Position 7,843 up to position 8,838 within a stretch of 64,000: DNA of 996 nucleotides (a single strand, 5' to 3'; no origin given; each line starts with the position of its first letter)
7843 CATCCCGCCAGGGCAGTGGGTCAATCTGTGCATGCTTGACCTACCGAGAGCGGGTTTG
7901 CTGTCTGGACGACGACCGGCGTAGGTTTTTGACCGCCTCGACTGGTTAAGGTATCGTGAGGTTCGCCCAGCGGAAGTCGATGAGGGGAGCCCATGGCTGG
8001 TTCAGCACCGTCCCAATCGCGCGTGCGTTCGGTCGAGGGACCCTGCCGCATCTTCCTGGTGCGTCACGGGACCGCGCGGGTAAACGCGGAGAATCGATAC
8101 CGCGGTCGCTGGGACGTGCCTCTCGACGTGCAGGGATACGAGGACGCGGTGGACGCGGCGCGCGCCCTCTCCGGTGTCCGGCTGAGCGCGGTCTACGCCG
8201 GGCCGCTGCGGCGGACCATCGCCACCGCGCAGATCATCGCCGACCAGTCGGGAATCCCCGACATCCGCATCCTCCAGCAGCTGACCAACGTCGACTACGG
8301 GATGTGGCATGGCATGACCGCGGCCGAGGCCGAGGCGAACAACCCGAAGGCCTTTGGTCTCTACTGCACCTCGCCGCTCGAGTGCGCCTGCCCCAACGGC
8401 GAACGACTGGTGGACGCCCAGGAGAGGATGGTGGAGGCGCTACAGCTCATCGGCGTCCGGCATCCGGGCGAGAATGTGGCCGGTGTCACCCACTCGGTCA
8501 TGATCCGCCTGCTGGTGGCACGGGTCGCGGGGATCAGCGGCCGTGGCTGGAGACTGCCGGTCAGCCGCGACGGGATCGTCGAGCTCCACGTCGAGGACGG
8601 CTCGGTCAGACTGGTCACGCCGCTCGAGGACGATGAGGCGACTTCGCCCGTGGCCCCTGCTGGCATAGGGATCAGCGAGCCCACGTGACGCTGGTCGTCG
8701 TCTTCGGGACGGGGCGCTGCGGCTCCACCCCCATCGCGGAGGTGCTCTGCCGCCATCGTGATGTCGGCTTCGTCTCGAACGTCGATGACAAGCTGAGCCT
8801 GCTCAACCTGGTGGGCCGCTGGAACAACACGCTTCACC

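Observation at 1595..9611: Duplicated histidine-phosphatase / sulfotransferase gene pair, one copy translationally coupled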

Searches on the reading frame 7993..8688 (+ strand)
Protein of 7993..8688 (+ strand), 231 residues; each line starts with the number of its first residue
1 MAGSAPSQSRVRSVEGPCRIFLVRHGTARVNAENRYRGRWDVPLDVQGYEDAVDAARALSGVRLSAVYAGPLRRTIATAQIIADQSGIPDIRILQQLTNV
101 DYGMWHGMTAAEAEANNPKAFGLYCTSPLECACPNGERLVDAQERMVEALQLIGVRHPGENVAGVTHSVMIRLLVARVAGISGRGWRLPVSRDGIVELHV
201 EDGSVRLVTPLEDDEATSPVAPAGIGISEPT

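Call 3: search_protein_families(library=pfam, proteins=[window:7993-8688:+], max_evalue=0.01)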
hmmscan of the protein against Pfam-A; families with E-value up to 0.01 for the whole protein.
window:7993-8688:+ (231 aa): 1 family
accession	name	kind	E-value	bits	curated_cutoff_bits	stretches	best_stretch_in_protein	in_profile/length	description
PF00300.27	His_Phos_1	-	8.2e-43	146.8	21.7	1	20-208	1-189/194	Histidine phosphatase superfamily (branch 1)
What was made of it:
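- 7993..8688 (+): HP2, a branch-1 histidine phosphatase of the Dormibacteraeota clade of the subfamily. His_Phos_1 E 8e-43 (call 3).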

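Call 8: search_protein_families(library=ncbifam, proteins=[window:7993-8688:+], max_evalue=0.001)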
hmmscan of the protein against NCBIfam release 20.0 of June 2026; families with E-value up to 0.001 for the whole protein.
window:7993-8688:+ (231 aa): 19 families
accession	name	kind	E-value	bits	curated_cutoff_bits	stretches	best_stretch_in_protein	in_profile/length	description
TIGR03162.1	ribazole_cobC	equivalog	1.6e-29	102.6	162.9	1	20-182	1-159/176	alpha-ribazole phosphatase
NF005567.0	PRK07238.1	equivalog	1.1e-27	97.3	326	1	13-177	173-336/378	bifunctional RNase H/acid phosphatase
NF045917.1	PhserinePhPspA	equivalog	2.9e-27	95.7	350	1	19-178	3-161/211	phosphoserine phosphatase PspA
TIGR03848.1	MSMEG_4193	subfamily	3.7e-23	82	203.85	1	20-181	2-166/204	MSMEG_4193 family putative phosphomutase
NF009994.0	PRK13463.1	equivalog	2.1e-20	73.4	277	1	20-182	5-166/203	phosphoserine phosphatase 1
NF011580.0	PRK15004.1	equivalog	1.9e-19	70.4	250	1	19-203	2-186/203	adenosylcobalamin/alpha-ribazole phosphatase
NF002901.0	PRK03482.1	equivalog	6e-13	48.9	261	1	19-182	3-165/215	2,3-diphosphoglycerate-dependent phosphoglycerate mutase GpmB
NF009993.0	PRK13462.1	equivalog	1.4e-12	47.7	226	1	19-181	7-161/203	acid phosphatase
NF010713.0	PRK14115.1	equivalog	4.4e-11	42.5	305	1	19-114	3-102/248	2,3-diphosphoglycerate-dependent phosphoglycerate mutase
NF002339.0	PRK01295.1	equivalog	6e-11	42.2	316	1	20-148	5-137/206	2,3-bisphosphoglycerate-dependent phosphoglycerate mutase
NF038349.1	dPGM_arch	equivalog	8.2e-11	42.1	225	1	20-183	1-153/194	2,3-diphosphoglycerate-dependent phosphoglycerate mutase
NF002217.0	PRK01112.1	equivalog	1.1e-10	41.3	320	1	20-91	4-75/228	2,3-bisphosphoglycerate-dependent phosphoglycerate mutase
TIGR01258.1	pgm_1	subfamily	3.1e-10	39.9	81.7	1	19-114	2-101/245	2,3-bisphosphoglycerate-dependent phosphoglycerate mutase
NF010718.0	PRK14120.1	equivalog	4e-09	36.1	366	1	19-115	6-106/249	phosphoglyceromutase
NF010716.0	PRK14118.1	equivalog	1e-06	28.2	409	1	21-113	4-100/227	2,3-diphosphoglycerate-dependent phosphoglycerate mutase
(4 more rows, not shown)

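Call 19: find_homologous_proteins(query=window:7993-8688:+, max_evalue=0.00001)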
Query window:7993-8688:+ (231 aa): 1104 proteins with E <= 0.00001 among 3795 candidates; the best 120 are listed.
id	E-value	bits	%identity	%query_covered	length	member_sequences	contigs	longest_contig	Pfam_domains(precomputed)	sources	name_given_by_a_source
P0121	1.0e-148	511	100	100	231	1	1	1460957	PF00300.28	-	-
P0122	1.3e-100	354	71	97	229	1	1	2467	PF00300.28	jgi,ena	-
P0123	6.3e-100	351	73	91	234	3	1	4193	PF00300.28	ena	-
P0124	2.4e-92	327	69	88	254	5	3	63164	PF00300.28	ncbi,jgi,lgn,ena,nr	ncbi:MAG TPA: histidine phosphatase family protein [Candidatus Saccharimonadales bacterium]|nr:histi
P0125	5.9e-92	325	69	87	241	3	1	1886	PF00300.28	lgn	-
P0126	8.1e-92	325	68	87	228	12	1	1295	PF00300.28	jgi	jgi:broad specificity phosphatase PhoE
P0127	8.6e-92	325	66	91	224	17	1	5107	PF00300.28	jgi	jgi:broad specificity phosphatase PhoE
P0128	1.3e-91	324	67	90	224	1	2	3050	PF00300.28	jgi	jgi:broad specificity phosphatase PhoE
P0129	3.8e-91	323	65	92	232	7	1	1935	PF00300.28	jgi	jgi:broad specificity phosphatase PhoE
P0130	8.9e-91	321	67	87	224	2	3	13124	PF00300.28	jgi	jgi:broad specificity phosphatase PhoE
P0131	1.5e-90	321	66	91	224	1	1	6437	PF00300.28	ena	-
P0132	2.2e-90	320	65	90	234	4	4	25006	PF00300.28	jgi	jgi:broad specificity phosphatase PhoE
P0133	9.0e-90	318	63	93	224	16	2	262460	PF00300.28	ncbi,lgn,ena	-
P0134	1.2e-89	318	65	92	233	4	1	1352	PF00300.28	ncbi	-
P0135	1.5e-88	314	66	87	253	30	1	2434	PF00300.28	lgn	-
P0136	1.5e-88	314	66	87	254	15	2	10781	PF00300.28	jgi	jgi:broad specificity phosphatase PhoE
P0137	2.5e-88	313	66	87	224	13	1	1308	PF00300.28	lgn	-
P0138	3.5e-88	313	65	87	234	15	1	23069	PF00300.28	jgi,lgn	jgi:broad specificity phosphatase PhoE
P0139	5.3e-88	312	68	86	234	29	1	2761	PF00300.28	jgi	jgi:broad specificity phosphatase PhoE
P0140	1.2e-87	311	65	93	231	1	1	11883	PF00300.28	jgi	jgi:broad specificity phosphatase PhoE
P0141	2.9e-87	310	65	89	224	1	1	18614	PF00300.28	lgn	-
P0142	2.8e-86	307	65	89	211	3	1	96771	PF00300.28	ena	-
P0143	7.6e-84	299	67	83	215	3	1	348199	PF00300.28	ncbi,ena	-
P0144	3.3e-83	297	64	89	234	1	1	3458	PF00300.28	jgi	jgi:broad specificity phosphatase PhoE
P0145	7.5e-83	295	68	83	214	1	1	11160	PF00300.28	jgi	jgi:broad specificity phosphatase PhoE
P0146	8.0e-82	292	63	90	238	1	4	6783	PF00300.28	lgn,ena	-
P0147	2.1e-81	291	68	83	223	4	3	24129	PF00300.28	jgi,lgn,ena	jgi:broad specificity phosphatase PhoE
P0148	3.9e-81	290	61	95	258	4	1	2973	PF00300.28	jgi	jgi:broad specificity phosphatase PhoE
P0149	5.1e-81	289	66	85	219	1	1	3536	PF00300.28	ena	-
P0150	7.6e-81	289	61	93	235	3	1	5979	PF00300.28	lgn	-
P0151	5.8e-80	286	61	92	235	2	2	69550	PF00300.28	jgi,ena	-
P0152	5.8e-80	286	61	91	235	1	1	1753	PF00300.28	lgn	-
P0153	6.3e-80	286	64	87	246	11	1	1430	PF00300.28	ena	-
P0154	6.5e-80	286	66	85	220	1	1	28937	PF00300.28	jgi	jgi:broad specificity phosphatase PhoE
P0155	1.1e-79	285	66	82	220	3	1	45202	PF00300.28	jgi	jgi:broad specificity phosphatase PhoE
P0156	2.4e-79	284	65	86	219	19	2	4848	PF00300.28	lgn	-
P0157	2.5e-79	284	66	85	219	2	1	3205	PF00300.28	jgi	-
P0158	3.7e-79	283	66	86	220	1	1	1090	PF00300.28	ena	-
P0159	5.5e-79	283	62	90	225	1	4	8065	PF00300.28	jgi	jgi:broad specificity phosphatase PhoE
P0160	6.5e-79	283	62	89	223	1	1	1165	PF00300.28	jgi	jgi:broad specificity phosphatase PhoE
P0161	6.9e-79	283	63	90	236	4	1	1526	PF00300.28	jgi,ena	-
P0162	7.3e-79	282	60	95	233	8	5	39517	PF00300.28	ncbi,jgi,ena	-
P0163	7.9e-79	282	63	87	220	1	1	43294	PF00300.28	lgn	-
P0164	8.1e-79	282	61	95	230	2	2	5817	PF00300.28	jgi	jgi:broad specificity phosphatase PhoE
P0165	8.8e-79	282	65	86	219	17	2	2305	PF00300.28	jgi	jgi:broad specificity phosphatase PhoE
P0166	1.0e-78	282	66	87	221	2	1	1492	PF00300.28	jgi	jgi:broad specificity phosphatase PhoE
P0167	1.2e-78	282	66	82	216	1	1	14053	PF00300.28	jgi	jgi:broad specificity phosphatase PhoE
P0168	1.7e-78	281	64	85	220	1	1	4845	PF00300.28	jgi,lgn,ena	-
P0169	2.6e-78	281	64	87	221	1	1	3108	PF00300.28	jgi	-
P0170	2.8e-78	281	62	91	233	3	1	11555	PF00300.28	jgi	-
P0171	3.0e-78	280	63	87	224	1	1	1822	PF00300.28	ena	-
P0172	4.1e-78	280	65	85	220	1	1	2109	PF00300.28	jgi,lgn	jgi:broad specificity phosphatase PhoE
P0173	4.1e-78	280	62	91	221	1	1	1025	PF00300.28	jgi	jgi:broad specificity phosphatase PhoE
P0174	4.3e-78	280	65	85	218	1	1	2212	PF00300.28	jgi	jgi:broad specificity phosphatase PhoE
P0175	4.8e-78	280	60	88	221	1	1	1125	PF00300.28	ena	-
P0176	5.4e-78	280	59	92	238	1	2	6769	PF00300.28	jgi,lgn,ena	-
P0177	5.5e-78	280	66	87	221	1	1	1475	PF00300.28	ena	-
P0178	5.7e-78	280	65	83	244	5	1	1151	PF00300.28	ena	-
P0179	6.5e-78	279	58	95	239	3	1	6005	PF00300.28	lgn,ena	-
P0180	6.6e-78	279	57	97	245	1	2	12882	PF00300.28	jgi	jgi:broad specificity phosphatase PhoE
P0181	7.3e-78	279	63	88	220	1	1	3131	PF00300.28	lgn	-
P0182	7.7e-78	279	63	91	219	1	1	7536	PF00300.28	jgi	jgi:broad specificity phosphatase PhoE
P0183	8.2e-78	279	57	97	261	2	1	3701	PF00300.28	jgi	jgi:broad specificity phosphatase PhoE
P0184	8.2e-78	279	62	88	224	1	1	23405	PF00300.28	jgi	jgi:broad specificity phosphatase PhoE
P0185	9.0e-78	279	63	88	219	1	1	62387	PF00300.28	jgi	jgi:broad specificity phosphatase PhoE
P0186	9.3e-78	279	60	92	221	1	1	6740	PF00300.28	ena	-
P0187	9.9e-78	279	57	94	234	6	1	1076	PF00300.28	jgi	-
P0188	1.1e-77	279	58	92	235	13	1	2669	PF00300.28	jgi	-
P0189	1.1e-77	279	59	93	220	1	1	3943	PF00300.28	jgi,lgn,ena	-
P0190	1.1e-77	279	61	89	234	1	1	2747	PF00300.28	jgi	jgi:broad specificity phosphatase PhoE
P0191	1.1e-77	279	59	91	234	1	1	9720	PF00300.28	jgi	jgi:broad specificity phosphatase PhoE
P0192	1.1e-77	279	64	84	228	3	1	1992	PF00300.28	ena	-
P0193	1.2e-77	279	62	89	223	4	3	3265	PF00300.28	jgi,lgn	jgi:broad specificity phosphatase PhoE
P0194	1.2e-77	278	64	86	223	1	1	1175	PF00300.28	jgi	-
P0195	1.3e-77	278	61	89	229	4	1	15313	PF00300.28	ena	-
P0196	1.5e-77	278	61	87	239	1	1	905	PF00300.28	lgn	-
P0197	1.5e-77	278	66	85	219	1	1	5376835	PF00300.28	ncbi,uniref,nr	ncbi:histidine phosphatase family protein [Petropleomorpha daqingensis]|uniref:Broad specificity pho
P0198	1.6e-77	278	61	91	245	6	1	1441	PF00300.28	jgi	jgi:broad specificity phosphatase PhoE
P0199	2.0e-77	278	63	88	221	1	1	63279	PF00300.28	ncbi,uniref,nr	ncbi:histidine phosphatase family protein [Geodermatophilus ruber]|uniref:Probable phosphoglycerate 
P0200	2.7e-77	277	60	92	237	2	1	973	PF00300.28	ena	-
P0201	3.0e-77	277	62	89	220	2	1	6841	PF00300.28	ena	-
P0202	3.2e-77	277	64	87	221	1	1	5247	PF00300.28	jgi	jgi:broad specificity phosphatase PhoE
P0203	3.2e-77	277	65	85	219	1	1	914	PF00300.28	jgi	jgi:broad specificity phosphatase PhoE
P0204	3.5e-77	277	61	87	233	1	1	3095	PF00300.28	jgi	jgi:broad specificity phosphatase PhoE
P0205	3.6e-77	277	61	89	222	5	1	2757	PF00300.28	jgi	jgi:broad specificity phosphatase PhoE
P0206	3.7e-77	277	65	83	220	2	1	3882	PF00300.28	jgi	jgi:broad specificity phosphatase PhoE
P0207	3.8e-77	277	62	91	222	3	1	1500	PF00300.28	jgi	jgi:broad specificity phosphatase PhoE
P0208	4.3e-77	277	63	87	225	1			PF00300.28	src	-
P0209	4.6e-77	277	63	87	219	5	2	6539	PF00300.28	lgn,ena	-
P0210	4.7e-77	277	62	90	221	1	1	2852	PF00300.28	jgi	jgi:broad specificity phosphatase PhoE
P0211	4.7e-77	277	61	91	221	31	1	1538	PF00300.28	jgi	-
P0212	5.1e-77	276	63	88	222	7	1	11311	PF00300.28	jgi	jgi:broad specificity phosphatase PhoE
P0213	5.2e-77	276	61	92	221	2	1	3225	PF00300.28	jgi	jgi:broad specificity phosphatase PhoE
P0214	5.9e-77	276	63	91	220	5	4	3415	PF00300.28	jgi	jgi:broad specificity phosphatase PhoE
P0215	6.2e-77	276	63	88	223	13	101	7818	PF00300.28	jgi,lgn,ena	jgi:broad specificity phosphatase PhoE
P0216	7.5e-77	276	63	87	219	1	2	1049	PF00300.28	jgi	jgi:broad specificity phosphatase PhoE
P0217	7.5e-77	276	65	84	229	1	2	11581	PF00300.28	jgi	jgi:broad specificity phosphatase PhoE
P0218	7.5e-77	276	64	86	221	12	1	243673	PF00300.28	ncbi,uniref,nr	ncbi:probable phosphoglycerate mutase [Geodermatophilus ruber]|uniref:Probable phosphoglycerate muta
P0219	7.7e-77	276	64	86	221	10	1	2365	PF00300.28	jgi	jgi:broad specificity phosphatase PhoE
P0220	7.7e-77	276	62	86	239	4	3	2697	PF00300.28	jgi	jgi:broad specificity phosphatase PhoE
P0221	7.9e-77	276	62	86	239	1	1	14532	PF00300.28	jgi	jgi:broad specificity phosphatase PhoE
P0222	8.2e-77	276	59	94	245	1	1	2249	PF00300.28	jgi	jgi:broad specificity phosphatase PhoE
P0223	8.6e-77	276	60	87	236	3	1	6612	PF00300.28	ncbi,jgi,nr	ncbi:MAG: hypothetical protein QOE18_1220 [Chloroflexota bacterium]|jgi:broad specificity phosphatas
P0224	8.6e-77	276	65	83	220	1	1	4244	PF00300.28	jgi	jgi:broad specificity phosphatase PhoE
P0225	9.0e-77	276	61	89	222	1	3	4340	PF00300.28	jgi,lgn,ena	-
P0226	9.6e-77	276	63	83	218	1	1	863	PF00300.28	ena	-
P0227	9.7e-77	275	62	87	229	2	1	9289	PF00300.28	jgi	jgi:broad specificity phosphatase PhoE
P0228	1.1e-76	275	64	84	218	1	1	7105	PF00300.28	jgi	jgi:broad specificity phosphatase PhoE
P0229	1.1e-76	275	62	87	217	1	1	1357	PF00300.28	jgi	-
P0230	1.1e-76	275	60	90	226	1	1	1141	PF00300.28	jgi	jgi:broad specificity phosphatase PhoE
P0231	1.2e-76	275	65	82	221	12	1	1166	PF00300.28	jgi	jgi:broad specificity phosphatase PhoE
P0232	1.2e-76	275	64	86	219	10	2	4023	PF00300.28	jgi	jgi:broad specificity phosphatase PhoE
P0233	1.2e-76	275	63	83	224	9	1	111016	PF00300.28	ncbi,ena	-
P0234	1.2e-76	275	61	90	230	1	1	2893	PF00300.28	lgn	-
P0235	1.4e-76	275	64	87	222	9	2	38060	PF00300.28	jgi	jgi:broad specificity phosphatase PhoE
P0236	1.4e-76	275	62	86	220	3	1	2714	PF00300.28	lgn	-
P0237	1.4e-76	275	63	87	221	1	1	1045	PF00300.28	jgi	jgi:broad specificity phosphatase PhoE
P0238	1.5e-76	275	60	90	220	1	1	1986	PF00300.28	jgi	jgi:broad specificity phosphatase PhoE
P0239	1.5e-76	275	63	87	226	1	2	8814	PF00300.28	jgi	jgi:broad specificity phosphatase PhoE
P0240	1.5e-76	275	63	85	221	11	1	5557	PF00300.28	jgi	-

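Call 20: find_encoding_contigs(protein=P0143, flank=6000, max_places=3)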
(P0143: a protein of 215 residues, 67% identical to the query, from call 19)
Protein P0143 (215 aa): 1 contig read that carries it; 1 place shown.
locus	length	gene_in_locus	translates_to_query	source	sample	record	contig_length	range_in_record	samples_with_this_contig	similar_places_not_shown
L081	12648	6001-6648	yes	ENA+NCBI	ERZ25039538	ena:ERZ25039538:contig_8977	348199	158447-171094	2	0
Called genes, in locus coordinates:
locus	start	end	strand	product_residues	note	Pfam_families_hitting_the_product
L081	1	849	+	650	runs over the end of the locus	PF16640:Big_3_5 (weak)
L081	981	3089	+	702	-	-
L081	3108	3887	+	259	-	PF00459:Inositol_P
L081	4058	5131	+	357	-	-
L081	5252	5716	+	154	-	-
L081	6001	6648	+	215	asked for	PF00300:His_Phos_1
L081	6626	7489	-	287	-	-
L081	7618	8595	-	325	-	PF04185:Phosphoesterase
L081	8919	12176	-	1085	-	PF04185:Phosphoesterase, PF13620:CarboxypepD_reg, PF13715:CarbopepD_reg_2, PF13620:CarboxypepD_reg, PF13715:CarbopepD_reg_2, PF13620:CarboxypepD_reg, PF13715:CarbopepD_reg_2, PF13620:CarboxypepD_reg, +6 more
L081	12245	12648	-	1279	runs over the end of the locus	PF01833:TIG (weak), PF04185:Phosphoesterase, PF13620:CarboxypepD_reg, PF13715:CarbopepD_reg_2 (weak), PF13620:CarboxypepD_reg, PF13715:CarbopepD_reg_2, PF13620:CarboxypepD_reg, PF13715:CarbopepD_reg_2, +5 more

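Call 21: find_encoding_contigs(protein=P0197, flank=6000, max_places=3)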
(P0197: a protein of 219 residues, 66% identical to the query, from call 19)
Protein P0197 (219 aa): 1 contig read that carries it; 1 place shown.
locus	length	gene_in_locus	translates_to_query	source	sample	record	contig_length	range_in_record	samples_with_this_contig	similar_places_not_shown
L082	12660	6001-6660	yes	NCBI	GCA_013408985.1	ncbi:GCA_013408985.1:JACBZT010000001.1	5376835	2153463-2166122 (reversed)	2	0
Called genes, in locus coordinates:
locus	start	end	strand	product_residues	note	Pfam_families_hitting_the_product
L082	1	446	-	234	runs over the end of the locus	PF02397:Bac_transf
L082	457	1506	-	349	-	PF01408:GFO_IDH_MocA, PF22725:GFO_IDH_MocA_C3, PF02894:GFO_IDH_MocA_C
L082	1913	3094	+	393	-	PF00150:Cellulase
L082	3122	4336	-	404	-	PF14306:PUA_2, PF01747:ATP-sulfurylase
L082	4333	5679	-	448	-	PF00999:Na_H_Exchanger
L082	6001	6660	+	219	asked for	PF00300:His_Phos_1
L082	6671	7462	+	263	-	-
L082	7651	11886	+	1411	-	PF01522:Polysacc_deac_1, PF00801:PKD, PF18911:PKD_4, PF00801:PKD, PF18911:PKD_4, PF00801:PKD, PF18911:PKD_4, PF00801:PKD, +4 more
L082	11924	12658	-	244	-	PF13672:PP2C_2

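Call 22: find_encoding_contigs(protein=P0133, flank=6000, max_places=3)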
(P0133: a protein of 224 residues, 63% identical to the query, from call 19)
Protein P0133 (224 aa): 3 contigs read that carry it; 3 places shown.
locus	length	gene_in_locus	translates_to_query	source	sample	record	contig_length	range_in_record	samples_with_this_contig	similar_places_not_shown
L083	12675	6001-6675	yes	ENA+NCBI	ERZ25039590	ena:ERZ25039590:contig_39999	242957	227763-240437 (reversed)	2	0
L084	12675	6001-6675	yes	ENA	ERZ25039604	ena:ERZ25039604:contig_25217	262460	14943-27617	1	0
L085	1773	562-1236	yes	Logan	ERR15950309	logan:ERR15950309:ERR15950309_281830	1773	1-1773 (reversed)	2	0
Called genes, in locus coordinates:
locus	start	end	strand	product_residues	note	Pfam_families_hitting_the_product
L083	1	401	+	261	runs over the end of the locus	PF00459:Inositol_P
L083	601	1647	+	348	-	-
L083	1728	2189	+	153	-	-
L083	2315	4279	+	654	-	PF13449:Phytase-like (faint), PF08450:SGL (faint), PF01436:NHL (weak), PF24684:Vgb_lyase (faint), PF25021:TEN_NHL (faint), PF01436:NHL (weak)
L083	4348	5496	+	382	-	-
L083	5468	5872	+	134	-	PF03160:Calx-beta (weak)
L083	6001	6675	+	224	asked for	PF00300:His_Phos_1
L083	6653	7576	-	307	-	PF13469:Sulfotransfer_3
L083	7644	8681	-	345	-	PF04185:Phosphoesterase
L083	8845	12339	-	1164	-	PF04185:Phosphoesterase, PF13620:CarboxypepD_reg, PF13715:CarbopepD_reg_2, PF13620:CarboxypepD_reg, PF13715:CarbopepD_reg_2, PF13620:CarboxypepD_reg, PF13620:CarboxypepD_reg, PF13715:CarbopepD_reg_2, +12 more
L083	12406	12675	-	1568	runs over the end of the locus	PF01833:TIG, PF13620:CarboxypepD_reg, PF13715:CarbopepD_reg_2, PF13620:CarboxypepD_reg, PF13715:CarbopepD_reg_2, PF13620:CarboxypepD_reg, PF13715:CarbopepD_reg_2, PF13620:CarboxypepD_reg, +11 more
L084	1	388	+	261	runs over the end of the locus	PF00459:Inositol_P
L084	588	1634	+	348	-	-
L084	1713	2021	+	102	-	-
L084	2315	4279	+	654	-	PF13449:Phytase-like (faint), PF08450:SGL (faint), PF01436:NHL (weak), PF23500:DUF7133 (faint), PF25021:TEN_NHL (faint), PF01436:NHL (weak), PF24684:Vgb_lyase (weak)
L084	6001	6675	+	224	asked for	PF00300:His_Phos_1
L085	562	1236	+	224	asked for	PF00300:His_Phos_1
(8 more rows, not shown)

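Call 23: search_protein_families(library=pfam, proteins=[L081:6626-7489:-, L082:6671-7462:+, L083:6653-7576:-, L081:4058-5131:+, L081:5252-5716:+, L081:981-3089:+], max_evalue=0.01)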
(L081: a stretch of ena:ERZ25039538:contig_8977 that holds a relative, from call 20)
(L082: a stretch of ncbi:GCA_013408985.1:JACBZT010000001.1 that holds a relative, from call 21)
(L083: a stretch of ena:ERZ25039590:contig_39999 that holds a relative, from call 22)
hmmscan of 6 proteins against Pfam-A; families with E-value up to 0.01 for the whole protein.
L081:6626-7489:- (287 aa): 2 families
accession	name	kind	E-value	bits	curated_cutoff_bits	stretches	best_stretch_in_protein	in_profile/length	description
PF13469.12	Sulfotransfer_3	-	0.0012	19.5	27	1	106-220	99-214/216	Sulfotransferase family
PF00685.33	Sulfotransfer_1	-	0.0097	15.8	22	0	197-228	160-191/255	Sulfotransferase domain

L082:6671-7462:+ (263 aa): 0 families

L083:6653-7576:- (307 aa): 2 families
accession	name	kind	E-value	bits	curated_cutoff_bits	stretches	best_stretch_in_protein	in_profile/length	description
PF13469.12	Sulfotransfer_3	-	1.4e-10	42.2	27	1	6-239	3-213/216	Sulfotransferase family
PF00685.33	Sulfotransfer_1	-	0.002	18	22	0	215-246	158-189/255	Sulfotransferase domain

L081:4058-5131:+ (357 aa): 0 families

L081:5252-5716:+ (154 aa): 0 families

L081:981-3089:+ (702 aa): 0 families

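Call 24: find_encoding_contigs(protein=P0218, flank=6000, max_places=3)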
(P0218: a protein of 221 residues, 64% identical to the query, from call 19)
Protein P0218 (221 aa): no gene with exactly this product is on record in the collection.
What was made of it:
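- Tried and rejected: One context look-up failed: P0218 is not on record (call 24).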

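Call 25: find_encoding_contigs(protein=P0233, flank=6000, max_places=3)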
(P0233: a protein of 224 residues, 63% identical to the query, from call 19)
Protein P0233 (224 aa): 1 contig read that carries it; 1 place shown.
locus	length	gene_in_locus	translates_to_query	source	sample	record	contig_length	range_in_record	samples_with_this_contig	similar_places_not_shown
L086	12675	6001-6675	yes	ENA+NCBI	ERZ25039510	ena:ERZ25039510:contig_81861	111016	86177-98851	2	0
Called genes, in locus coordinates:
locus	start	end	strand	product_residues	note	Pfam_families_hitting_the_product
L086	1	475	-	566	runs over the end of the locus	PF03023:MurJ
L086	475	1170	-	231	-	PF02397:Bac_transf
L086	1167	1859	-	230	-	PF14602:Hexapep_2 (faint), PF25084:LbH_EIF2B (weak), PF25087:GMPPB_C (faint), PF00132:Hexapep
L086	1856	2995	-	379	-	PF01041:DegT_DnrJ_EryC1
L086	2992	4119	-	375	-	PF01408:GFO_IDH_MocA, PF02894:GFO_IDH_MocA_C, PF22725:GFO_IDH_MocA_C3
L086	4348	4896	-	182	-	PF00999:Na_H_Exchanger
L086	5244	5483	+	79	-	-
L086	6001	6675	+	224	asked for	PF00300:His_Phos_1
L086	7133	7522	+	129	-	-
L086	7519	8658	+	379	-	PF14306:PUA_2, PF01747:ATP-sulfurylase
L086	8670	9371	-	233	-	PF08281:Sigma70_r4_2 (weak), PF00196:GerE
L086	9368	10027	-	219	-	PF00072:Response_reg, PF00196:GerE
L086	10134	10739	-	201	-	PF02518:HATPase_c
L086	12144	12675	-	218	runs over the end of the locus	PF00072:Response_reg, PF08281:Sigma70_r4_2, PF00196:GerE, PF04545:Sigma70_r4 (weak)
